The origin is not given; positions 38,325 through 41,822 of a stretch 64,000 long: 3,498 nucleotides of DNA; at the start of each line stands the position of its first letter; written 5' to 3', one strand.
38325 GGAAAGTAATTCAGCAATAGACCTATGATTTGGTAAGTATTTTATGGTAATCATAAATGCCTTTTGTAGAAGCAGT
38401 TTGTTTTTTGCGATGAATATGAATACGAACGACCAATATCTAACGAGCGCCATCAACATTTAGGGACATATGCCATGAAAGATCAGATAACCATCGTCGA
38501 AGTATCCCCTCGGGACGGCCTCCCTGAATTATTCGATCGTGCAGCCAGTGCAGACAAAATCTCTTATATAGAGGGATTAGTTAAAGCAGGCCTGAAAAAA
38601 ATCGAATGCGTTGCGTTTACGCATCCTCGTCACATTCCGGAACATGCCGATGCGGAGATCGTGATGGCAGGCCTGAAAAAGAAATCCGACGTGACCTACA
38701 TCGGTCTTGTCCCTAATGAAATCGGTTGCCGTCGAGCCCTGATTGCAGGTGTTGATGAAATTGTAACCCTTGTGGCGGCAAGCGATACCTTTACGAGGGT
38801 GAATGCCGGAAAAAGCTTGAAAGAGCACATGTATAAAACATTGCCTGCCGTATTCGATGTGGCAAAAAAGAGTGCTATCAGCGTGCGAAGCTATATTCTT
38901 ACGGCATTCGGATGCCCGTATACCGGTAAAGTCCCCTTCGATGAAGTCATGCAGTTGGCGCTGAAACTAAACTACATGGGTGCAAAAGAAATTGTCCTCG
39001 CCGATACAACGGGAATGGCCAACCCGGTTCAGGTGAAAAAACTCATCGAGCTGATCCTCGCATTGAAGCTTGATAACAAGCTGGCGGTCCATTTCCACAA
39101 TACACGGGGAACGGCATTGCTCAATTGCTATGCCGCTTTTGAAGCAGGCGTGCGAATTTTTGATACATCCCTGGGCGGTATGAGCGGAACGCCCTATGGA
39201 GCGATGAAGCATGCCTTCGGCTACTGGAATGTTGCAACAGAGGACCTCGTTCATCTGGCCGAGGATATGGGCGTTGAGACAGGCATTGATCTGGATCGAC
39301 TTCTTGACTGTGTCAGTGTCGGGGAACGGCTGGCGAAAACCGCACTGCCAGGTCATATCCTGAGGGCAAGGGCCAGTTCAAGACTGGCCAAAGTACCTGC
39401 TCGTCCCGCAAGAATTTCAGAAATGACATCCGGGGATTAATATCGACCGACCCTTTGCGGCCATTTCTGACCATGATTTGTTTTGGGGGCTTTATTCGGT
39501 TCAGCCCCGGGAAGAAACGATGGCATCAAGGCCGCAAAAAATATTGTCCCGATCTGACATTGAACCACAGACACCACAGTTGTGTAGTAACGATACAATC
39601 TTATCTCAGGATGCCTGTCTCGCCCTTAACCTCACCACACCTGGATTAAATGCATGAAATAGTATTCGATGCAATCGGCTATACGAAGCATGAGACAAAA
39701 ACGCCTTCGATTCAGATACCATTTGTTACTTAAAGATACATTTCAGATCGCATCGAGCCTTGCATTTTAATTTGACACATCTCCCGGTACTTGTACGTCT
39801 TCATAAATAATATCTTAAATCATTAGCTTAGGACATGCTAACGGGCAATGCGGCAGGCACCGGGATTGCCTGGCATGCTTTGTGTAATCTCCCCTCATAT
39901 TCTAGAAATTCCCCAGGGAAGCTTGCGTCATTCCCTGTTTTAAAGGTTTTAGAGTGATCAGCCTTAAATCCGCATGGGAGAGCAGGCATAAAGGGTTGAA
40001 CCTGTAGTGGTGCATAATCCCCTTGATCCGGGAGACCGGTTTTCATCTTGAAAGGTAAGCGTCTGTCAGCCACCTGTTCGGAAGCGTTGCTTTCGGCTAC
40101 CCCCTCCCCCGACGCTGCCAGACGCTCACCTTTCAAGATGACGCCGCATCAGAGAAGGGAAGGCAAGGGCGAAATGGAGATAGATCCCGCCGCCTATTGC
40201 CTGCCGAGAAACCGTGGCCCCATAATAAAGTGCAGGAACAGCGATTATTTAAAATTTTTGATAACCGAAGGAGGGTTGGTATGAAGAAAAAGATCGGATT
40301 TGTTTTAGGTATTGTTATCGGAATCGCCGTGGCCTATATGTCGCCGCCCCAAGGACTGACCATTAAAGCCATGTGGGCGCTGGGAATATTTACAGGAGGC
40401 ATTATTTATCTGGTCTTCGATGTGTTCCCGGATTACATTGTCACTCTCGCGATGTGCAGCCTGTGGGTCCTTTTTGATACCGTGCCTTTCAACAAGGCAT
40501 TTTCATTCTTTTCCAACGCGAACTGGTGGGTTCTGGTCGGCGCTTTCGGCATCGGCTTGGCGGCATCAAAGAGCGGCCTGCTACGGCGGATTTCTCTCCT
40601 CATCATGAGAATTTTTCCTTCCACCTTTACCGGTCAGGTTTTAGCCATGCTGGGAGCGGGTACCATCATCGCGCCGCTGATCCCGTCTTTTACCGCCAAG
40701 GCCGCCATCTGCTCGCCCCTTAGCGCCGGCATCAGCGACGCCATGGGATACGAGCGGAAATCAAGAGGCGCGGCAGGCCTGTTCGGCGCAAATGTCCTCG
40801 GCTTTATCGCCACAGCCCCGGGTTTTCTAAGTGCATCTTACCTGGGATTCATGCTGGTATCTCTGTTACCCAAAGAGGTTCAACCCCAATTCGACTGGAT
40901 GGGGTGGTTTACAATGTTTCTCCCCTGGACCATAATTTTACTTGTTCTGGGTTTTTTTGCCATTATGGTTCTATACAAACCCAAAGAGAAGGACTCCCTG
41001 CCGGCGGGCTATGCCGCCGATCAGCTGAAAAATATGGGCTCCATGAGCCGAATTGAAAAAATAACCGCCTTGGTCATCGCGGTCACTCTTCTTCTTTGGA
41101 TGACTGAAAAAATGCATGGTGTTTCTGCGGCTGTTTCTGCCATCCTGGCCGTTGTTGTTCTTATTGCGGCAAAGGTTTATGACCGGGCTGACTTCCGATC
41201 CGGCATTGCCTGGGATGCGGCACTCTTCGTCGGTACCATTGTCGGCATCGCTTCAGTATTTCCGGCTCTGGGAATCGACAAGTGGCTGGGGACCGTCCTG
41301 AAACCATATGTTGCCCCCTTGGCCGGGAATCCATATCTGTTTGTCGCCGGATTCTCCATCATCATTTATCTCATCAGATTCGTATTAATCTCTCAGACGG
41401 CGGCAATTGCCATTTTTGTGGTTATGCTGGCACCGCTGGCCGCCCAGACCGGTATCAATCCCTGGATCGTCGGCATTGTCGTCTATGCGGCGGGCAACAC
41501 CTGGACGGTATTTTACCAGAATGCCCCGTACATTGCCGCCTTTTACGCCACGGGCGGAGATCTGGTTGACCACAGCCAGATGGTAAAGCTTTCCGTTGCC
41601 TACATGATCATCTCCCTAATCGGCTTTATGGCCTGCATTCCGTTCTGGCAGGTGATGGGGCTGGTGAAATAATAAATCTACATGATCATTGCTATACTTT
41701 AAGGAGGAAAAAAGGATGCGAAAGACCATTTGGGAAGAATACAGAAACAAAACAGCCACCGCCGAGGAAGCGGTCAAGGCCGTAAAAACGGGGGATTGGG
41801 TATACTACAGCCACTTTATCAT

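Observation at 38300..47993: Unusual plus-strand cluster: two HMGL-like lyases, two SLC13/ArsB-type anion permeases, a CoA-transferase, a condensation-like acyltransferase and a crotonase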

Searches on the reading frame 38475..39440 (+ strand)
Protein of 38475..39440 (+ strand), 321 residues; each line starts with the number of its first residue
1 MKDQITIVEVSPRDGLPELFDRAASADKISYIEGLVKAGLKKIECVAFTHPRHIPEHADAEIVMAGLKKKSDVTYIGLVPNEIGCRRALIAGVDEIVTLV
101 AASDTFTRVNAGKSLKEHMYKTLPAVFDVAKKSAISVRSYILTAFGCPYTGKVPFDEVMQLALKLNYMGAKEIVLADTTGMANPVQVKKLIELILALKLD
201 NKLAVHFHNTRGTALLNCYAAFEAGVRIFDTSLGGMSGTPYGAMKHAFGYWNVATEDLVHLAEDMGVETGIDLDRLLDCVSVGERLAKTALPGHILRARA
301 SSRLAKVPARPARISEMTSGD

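Call 3: search_protein_families(library=pfam, proteins=[window:38475-39440:+])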
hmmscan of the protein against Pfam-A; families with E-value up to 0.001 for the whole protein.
window:38475-39440:+ (321 aa): 1 family
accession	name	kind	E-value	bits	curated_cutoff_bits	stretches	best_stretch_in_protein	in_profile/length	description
PF00682.25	HMGL-like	-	9.7e-35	120.7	29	1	5-279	2-256/260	HMGL-like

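Call 4: search_protein_families(library=ncbifam, proteins=[window:38475-39440:+])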
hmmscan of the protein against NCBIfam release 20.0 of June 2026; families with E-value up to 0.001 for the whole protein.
window:38475-39440:+ (321 aa): 25 families
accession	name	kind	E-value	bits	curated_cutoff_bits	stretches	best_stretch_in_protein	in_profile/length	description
NF004283.0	PRK05692.1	subfamily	5e-82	275.4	246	1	2-300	4-297/300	hydroxymethylglutaryl-CoA lyase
TIGR02146.1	LysS_fung_arch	equivalog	6.7e-17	61.8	413.55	1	34-236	28-219/344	homocitrate synthase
TIGR02090.1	LEU1_arch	subfamily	9.2e-15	54.6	484.75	1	26-292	22-267/363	isopropylmalate/citramalate/homocitrate synthases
NF006049.0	PRK08195.1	subfamily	4.3e-14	52.3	229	1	2-280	5-263/344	4-hyroxy-2-oxovalerate/4-hydroxy-2-oxopentanoic acid aldolase,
TIGR02660.1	nifV_homocitr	equivalog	1.8e-12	47.3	462.9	1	26-287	23-263/365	homocitrate synthase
NF006761.0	PRK09282.1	domain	2.5e-12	46.1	402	1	155-288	153-275/591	pyruvate carboxylase subunit B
TIGR03217.1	4OH_2_O_val_ald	equivalog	2.7e-12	46.5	286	1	4-279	2-257/334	4-hydroxy-2-oxovalerate aldolase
NF010643.0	PRK14040.1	subfamily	5.1e-12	45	892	1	156-277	157-267/595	oxaloacetate decarboxylase subunit alpha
NF002085.0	PRK00915.1-2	subfamily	9.9e-12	44.4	517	1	87-287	92-275/504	2-isopropylmalate synthase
TIGR01108.1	oadA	equivalog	3.8e-11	42.2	756.5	1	156-279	149-261/582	sodium-extruding oxaloacetate decarboxylase subunit alpha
NF008984.0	PRK12330.1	equivalog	3.5e-10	39.3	827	1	156-278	156-269/500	methylmalonyl-CoA carboxytransferase subunit 5S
NF008985.0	PRK12331.1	equivalog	3.7e-10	39.1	718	1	156-280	154-267/465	oxaloacetate decarboxylase subunit alpha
NF010644.0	PRK14041.1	equivalog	8.4e-10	37.8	734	1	127-278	128-264/467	pyruvate carboxylase subunit B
NF009554.0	PRK12999.1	equivalog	1.6e-09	36.1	965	1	158-239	694-774/1147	pyruvate carboxylase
NF002084.0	PRK00915.1-1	equivalog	1.4e-08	33.8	748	1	115-236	107-232/523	2-isopropylmalate synthase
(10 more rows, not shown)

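Call 30: find_encoding_contigs(protein=window:38475-39437:+, flank=1000, max_places=3)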
Protein window:38475-39437:+ (321 aa): 2 contigs read that carry it; 2 places shown.
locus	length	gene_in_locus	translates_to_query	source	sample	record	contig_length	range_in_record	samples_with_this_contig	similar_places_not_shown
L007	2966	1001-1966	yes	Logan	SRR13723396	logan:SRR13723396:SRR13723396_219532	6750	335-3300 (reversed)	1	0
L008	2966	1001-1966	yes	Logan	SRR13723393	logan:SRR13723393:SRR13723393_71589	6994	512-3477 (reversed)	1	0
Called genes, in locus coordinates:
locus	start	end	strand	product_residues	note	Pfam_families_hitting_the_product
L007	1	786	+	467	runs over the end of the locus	PF00158:Sigma54_activat, PF07724:AAA_2 (weak), PF14532:Sigma54_activ_2, PF07728:AAA_5 (faint), PF25601:AAA_lid_14, PF02954:HTH_8 (weak)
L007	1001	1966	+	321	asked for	PF00682:HMGL-like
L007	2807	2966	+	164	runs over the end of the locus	?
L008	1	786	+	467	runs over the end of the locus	PF00158:Sigma54_activat, PF07724:AAA_2 (weak), PF14532:Sigma54_activ_2, PF07728:AAA_5 (faint), PF25601:AAA_lid_14, PF02954:HTH_8 (weak)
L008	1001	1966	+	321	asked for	PF00682:HMGL-like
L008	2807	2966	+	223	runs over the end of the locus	?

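Call 34: search_solved_structures(query=window:38475-39437:+, max_evalue=1e-10, show_alignments=2)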
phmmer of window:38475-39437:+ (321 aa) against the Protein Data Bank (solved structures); distinct sequences matched with E-value up to 1e-10: 7.
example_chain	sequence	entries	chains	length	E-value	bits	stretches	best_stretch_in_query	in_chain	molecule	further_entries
1ydo_A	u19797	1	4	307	3.9e-63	217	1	4-298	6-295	HMG-CoA Lyase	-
6nds_A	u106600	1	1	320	7.9e-55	189.7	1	3-305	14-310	3-hydroxy-3-methylglutaryl-CoA lyase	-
2ftp_A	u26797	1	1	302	2.7e-53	184.7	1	4-287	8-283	hydroxymethylglutaryl-CoA lyase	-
2cw6_A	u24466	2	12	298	2e-51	178.5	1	4-279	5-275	Hydroxymethylglutaryl-CoA lyase, mitochondrial | Hydroxymethylglutaryl-CoA lyase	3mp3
3mp4_A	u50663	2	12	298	1.4e-50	175.8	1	4-279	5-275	Hydroxymethylglutaryl-CoA lyase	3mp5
1ydn_A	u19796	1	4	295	8e-49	170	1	2-279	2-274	HYDROXYMETHYLGLUTARYL-COA LYASE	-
3ivs_A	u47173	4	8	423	2.5e-11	46.9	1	27-244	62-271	Homocitrate synthase, mitochondrial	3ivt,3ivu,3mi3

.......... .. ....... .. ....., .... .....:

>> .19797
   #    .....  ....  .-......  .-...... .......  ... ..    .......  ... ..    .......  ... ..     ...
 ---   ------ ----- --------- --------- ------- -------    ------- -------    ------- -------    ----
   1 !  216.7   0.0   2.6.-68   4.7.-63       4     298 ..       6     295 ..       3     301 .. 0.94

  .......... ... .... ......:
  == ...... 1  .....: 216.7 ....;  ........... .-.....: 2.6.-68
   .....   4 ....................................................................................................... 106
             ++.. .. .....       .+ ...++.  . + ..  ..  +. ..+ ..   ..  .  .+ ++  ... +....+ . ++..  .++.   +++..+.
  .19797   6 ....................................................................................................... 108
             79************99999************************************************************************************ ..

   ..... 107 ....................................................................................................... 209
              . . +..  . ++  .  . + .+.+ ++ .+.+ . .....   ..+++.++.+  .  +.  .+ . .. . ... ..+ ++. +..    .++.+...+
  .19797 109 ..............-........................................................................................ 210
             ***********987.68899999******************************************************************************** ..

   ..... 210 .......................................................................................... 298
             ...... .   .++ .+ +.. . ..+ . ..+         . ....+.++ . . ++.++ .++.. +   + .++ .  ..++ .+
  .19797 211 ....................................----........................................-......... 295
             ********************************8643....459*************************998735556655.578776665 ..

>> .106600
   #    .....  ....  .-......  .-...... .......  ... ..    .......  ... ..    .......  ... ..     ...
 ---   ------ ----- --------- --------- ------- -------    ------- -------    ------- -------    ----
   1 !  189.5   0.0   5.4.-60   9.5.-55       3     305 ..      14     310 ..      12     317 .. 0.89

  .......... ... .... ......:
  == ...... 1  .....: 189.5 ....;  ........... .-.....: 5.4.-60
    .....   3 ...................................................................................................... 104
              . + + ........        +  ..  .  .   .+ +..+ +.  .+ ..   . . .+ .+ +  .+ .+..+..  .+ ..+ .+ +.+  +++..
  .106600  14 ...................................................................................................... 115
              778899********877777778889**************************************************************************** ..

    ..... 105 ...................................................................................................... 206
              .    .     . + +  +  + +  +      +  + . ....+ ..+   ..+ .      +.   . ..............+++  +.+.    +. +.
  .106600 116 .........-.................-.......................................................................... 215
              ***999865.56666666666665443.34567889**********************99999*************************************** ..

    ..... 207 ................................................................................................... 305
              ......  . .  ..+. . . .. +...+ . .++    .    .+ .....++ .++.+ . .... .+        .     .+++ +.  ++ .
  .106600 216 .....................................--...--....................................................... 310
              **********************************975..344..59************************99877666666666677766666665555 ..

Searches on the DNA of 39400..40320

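Call 68: search_rna_families(source=window, start=39400, end=40320, threshold=evalue, max_evalue=1)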
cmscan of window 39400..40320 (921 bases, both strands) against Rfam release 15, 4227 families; matches with E-value up to 1: 0.
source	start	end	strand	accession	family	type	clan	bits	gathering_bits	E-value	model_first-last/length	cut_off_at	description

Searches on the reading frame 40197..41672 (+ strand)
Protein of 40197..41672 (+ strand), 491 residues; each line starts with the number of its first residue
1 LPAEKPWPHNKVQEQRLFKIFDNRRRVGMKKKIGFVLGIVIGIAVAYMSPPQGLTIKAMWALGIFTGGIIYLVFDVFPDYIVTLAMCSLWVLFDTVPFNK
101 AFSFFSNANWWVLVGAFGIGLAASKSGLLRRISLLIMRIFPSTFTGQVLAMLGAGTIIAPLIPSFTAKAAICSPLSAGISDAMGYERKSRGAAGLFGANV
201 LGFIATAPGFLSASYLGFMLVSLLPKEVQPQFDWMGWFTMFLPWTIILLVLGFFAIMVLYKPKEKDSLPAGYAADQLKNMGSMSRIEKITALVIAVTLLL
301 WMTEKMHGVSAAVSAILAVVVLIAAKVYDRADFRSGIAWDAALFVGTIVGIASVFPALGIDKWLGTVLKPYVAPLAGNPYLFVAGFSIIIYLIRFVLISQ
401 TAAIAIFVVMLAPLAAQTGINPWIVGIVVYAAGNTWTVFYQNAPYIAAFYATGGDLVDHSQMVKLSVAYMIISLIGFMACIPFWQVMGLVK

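Call 3: search_protein_families(library=pfam, proteins=[window:40197-41672:+])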
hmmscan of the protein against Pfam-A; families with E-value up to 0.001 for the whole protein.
window:40197-41672:+ (491 aa): 2 families
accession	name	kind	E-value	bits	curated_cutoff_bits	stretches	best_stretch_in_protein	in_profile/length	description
PF00939.25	Na_sulph_symp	-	5.2e-44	151.5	27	1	32-489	4-471/472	Sodium:sulfate symporter transmembrane region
PF03600.22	CitMHS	-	1.3e-12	48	31.9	1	70-423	2-326/336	Citrate transporter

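Call 4: search_protein_families(library=ncbifam, proteins=[window:40197-41672:+])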
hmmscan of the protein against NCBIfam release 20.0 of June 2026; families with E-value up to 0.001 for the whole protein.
window:40197-41672:+ (491 aa): 1 family
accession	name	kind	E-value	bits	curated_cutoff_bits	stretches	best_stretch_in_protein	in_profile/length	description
TIGR00785.1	dass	subfamily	2.8e-53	181.2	198.6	1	51-481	3-440/444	DASS family sodium-coupled anion symporter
